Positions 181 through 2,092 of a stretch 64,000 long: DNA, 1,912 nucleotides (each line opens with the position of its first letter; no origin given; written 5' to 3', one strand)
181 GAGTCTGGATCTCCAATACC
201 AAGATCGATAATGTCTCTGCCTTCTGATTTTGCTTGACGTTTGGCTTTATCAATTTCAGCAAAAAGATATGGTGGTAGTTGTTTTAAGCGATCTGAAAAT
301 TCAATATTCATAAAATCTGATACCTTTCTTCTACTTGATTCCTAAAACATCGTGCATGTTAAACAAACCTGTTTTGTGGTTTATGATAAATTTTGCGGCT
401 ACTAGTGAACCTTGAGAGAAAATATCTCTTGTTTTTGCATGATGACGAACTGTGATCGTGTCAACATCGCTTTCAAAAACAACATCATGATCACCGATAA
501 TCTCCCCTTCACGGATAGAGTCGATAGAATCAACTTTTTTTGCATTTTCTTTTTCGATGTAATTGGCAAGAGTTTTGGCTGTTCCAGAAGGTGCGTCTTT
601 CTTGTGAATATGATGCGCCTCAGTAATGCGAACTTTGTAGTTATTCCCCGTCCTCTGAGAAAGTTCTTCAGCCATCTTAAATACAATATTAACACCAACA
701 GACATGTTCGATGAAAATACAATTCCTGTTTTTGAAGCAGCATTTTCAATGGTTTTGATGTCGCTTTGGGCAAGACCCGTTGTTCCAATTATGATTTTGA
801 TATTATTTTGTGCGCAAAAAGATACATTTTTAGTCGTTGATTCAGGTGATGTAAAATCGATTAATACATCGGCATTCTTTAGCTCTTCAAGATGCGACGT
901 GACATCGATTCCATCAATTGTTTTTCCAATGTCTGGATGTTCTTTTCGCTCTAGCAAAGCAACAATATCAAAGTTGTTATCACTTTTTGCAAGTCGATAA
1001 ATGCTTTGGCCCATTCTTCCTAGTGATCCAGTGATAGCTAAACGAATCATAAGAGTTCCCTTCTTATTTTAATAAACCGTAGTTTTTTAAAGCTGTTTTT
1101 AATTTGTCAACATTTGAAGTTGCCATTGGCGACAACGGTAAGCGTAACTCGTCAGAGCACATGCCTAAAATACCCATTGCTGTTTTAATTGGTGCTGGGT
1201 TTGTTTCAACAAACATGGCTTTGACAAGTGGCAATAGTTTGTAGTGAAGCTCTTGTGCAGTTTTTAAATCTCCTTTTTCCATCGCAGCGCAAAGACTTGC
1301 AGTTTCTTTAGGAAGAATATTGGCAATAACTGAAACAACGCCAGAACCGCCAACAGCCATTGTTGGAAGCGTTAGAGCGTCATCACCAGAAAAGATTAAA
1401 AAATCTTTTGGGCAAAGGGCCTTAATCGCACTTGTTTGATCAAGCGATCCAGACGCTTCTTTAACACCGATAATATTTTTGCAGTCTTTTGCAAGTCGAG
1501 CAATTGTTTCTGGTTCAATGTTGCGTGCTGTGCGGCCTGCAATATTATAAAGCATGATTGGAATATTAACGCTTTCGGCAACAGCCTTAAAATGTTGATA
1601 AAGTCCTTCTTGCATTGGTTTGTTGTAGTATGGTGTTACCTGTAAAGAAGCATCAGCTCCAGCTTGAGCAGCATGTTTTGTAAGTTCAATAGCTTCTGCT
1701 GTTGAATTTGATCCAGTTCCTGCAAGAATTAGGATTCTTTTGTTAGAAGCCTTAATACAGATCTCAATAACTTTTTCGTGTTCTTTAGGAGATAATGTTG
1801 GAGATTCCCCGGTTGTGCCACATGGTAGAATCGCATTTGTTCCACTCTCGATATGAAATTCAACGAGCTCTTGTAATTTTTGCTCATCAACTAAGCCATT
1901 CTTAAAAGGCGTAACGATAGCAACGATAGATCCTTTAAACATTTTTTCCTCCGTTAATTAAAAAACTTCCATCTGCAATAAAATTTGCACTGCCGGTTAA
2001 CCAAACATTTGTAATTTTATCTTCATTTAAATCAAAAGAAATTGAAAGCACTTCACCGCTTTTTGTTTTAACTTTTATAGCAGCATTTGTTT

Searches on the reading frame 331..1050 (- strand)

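Call 35: search_protein_families(library=pfam, proteins=[window:331-1050:-], max_evalue=0.001)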
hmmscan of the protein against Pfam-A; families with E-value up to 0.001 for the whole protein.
window:331-1050:- (239 aa): 5 families
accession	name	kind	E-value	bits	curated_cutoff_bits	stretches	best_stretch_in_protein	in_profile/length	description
PF05173.19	DapB_C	-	1.8e-35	122.1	27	1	119-236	1-121/121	Dihydrodipicolinate reductase, C-terminus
PF01113.26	DapB_N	-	3.6e-31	108.3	25.6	1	2-116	1-124/124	Dihydrodipicolinate reductase, N-terminus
PF02593.20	DUF166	-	0.00021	21.4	24.4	1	11-110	6-107/221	Domain of unknown function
PF03447.22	NAD_binding_3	-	0.00031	21.9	24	1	10-109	2-110/116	Homoserine dehydrogenase, NAD binding domain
PF02629.25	CoA_binding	-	0.00055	21.1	22.3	0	5-88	7-92/97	CoA binding domain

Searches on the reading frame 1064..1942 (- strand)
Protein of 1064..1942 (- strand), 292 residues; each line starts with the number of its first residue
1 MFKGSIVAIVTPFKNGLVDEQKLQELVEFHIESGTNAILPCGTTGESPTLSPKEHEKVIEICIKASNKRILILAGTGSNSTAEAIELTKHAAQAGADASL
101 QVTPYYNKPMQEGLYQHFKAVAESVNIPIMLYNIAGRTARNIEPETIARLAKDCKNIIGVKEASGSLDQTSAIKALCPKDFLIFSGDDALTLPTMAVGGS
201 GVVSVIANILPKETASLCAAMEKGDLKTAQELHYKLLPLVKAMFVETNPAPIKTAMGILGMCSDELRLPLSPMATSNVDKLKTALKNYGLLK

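Call 34: search_protein_families(library=pfam, proteins=[window:1064-1942:-], max_evalue=0.001)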
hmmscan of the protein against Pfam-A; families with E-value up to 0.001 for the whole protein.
window:1064-1942:- (292 aa): 1 family
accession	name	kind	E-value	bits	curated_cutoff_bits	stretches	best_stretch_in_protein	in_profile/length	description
PF00701.28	DHDPS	-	7.6e-102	340.4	22.1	1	2-287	2-288/289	Dihydrodipicolinate synthetase family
